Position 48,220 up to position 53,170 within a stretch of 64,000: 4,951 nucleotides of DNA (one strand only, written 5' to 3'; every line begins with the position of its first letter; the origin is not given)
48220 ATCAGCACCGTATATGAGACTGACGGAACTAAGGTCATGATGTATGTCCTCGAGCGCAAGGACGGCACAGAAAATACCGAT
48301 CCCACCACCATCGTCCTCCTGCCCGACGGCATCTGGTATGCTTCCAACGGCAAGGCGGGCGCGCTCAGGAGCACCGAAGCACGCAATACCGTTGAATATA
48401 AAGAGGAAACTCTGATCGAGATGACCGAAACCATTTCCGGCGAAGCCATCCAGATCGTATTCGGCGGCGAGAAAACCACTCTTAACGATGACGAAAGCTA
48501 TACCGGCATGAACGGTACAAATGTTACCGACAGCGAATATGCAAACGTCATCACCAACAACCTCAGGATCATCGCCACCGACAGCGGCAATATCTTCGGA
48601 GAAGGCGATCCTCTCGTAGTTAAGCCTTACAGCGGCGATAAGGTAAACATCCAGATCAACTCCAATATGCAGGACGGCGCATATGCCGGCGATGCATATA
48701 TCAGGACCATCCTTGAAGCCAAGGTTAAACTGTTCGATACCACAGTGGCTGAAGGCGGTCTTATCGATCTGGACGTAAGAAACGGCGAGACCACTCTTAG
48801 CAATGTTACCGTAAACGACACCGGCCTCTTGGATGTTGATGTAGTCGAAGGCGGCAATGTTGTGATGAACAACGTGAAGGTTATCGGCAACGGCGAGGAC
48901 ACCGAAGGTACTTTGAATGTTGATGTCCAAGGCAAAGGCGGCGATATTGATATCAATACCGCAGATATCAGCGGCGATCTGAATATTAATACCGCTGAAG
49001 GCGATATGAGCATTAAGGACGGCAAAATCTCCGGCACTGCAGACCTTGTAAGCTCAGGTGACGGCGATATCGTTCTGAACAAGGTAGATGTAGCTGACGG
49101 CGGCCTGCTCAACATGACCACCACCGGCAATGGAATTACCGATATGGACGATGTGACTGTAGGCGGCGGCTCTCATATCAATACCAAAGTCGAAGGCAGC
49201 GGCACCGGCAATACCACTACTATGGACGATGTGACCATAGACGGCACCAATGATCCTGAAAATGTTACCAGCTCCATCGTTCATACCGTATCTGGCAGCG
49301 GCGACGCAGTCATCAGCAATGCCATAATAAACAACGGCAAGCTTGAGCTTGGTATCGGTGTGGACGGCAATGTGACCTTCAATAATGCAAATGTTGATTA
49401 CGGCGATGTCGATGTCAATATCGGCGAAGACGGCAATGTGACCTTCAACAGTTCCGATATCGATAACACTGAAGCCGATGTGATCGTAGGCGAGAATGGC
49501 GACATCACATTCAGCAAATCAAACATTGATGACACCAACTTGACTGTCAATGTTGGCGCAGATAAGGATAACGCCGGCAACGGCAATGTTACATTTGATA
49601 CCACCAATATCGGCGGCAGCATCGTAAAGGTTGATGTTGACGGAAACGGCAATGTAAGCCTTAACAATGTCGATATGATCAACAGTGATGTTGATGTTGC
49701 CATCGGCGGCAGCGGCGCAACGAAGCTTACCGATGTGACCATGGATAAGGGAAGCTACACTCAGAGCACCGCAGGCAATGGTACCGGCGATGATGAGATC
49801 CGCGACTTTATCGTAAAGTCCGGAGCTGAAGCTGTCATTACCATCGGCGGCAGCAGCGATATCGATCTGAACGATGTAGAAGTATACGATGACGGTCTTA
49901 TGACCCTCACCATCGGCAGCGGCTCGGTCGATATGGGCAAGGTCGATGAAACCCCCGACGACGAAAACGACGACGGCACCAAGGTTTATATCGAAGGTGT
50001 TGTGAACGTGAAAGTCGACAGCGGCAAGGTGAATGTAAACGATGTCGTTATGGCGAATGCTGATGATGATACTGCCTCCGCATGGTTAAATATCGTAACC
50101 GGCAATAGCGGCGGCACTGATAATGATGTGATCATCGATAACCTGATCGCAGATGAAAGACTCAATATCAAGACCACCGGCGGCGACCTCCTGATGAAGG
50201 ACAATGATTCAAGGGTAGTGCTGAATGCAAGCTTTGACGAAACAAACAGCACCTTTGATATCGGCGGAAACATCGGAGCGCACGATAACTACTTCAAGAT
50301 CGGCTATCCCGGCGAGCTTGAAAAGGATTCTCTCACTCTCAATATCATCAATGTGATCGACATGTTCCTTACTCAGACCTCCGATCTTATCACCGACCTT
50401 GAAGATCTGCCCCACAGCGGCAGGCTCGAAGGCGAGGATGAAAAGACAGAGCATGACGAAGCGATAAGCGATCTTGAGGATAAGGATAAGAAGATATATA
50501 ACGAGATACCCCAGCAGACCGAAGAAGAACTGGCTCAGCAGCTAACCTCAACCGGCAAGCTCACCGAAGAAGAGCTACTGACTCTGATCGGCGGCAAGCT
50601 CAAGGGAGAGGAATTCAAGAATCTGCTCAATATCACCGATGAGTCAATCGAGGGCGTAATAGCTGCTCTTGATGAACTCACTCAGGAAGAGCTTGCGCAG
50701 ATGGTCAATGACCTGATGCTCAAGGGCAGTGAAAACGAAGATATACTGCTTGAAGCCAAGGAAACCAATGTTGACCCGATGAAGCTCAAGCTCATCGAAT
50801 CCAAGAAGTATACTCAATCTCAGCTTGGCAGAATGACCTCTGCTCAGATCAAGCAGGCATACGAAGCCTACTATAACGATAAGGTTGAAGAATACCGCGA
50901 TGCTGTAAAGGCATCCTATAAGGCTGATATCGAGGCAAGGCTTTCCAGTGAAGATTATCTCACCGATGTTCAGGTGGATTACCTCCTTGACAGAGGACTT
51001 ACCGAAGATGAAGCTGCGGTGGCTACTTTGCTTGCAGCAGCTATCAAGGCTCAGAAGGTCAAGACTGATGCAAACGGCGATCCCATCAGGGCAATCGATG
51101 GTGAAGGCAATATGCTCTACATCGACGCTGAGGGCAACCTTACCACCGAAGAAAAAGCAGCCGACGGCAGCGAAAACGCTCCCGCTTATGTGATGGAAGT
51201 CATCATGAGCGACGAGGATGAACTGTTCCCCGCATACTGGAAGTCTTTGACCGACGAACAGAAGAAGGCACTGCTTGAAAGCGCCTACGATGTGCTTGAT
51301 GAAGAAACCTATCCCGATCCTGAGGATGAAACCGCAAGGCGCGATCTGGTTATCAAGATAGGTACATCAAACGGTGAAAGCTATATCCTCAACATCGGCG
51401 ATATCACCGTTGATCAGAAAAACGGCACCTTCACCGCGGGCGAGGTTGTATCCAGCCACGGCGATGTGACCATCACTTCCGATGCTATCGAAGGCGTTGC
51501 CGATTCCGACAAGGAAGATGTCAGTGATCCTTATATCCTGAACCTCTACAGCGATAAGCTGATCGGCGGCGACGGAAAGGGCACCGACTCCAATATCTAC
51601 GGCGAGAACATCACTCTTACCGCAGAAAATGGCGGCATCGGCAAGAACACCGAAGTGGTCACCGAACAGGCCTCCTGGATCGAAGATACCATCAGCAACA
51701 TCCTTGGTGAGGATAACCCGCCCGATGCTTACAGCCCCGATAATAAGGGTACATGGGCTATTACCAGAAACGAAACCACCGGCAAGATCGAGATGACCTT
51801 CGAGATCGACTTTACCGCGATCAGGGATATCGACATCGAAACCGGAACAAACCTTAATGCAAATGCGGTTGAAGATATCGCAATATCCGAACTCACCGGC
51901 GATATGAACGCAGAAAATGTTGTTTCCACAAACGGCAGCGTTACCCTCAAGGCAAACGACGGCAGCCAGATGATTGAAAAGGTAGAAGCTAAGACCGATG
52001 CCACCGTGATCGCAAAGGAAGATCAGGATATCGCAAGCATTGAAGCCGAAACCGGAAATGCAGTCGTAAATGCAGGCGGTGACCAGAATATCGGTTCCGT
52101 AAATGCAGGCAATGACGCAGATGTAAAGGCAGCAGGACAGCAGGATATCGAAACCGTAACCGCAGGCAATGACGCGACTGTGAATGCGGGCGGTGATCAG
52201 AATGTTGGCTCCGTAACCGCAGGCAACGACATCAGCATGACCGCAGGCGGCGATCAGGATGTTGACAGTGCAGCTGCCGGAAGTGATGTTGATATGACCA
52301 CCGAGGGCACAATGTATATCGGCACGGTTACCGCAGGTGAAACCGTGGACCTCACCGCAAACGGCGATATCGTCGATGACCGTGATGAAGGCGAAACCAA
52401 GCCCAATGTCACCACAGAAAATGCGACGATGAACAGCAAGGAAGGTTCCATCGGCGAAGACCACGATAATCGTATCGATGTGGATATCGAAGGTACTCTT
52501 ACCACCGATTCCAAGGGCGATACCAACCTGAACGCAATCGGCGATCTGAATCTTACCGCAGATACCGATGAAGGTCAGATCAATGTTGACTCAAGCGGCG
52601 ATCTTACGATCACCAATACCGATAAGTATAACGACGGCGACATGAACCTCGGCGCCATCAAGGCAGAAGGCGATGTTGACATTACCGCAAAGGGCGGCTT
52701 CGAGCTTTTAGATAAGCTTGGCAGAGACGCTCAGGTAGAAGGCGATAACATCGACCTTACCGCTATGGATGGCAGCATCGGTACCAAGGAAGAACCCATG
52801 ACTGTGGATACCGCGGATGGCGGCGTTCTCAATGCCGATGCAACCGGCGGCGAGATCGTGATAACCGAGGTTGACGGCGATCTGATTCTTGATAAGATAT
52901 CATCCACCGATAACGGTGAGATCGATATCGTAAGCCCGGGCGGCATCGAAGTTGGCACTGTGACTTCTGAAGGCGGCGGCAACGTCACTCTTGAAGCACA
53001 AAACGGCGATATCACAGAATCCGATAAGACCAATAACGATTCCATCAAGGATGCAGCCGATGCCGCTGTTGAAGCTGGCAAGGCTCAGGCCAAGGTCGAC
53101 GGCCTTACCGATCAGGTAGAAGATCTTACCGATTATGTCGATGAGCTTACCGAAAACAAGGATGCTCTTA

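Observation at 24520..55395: Uninterrupted 30.9-kb ORF encoding a 10,291-aa secreted, wall-anchored mosaic fibre protein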

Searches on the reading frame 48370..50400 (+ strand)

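Call 30: search_protein_families(library=pfam, proteins=[window:48370-50400:+], max_evalue=10)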
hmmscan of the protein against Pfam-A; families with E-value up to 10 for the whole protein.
window:48370-50400:+ (677 aa): 1 family
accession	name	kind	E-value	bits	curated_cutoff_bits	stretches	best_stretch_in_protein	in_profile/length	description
PF07686.23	V-set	-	0.09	13.4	26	0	135-164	69-98/109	Immunoglobulin V-set domain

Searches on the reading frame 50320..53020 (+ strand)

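Call 30: search_protein_families(library=pfam, proteins=[window:50320-53020:+], max_evalue=10)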
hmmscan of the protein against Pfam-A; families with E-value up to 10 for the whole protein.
window:50320-53020:+ (900 aa): 1 family
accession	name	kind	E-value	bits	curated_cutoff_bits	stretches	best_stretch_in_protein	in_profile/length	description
PF19102.7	DUF5789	-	0.46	10.9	21.7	1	523-583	12-72/75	Family of unknown function (DUF5789)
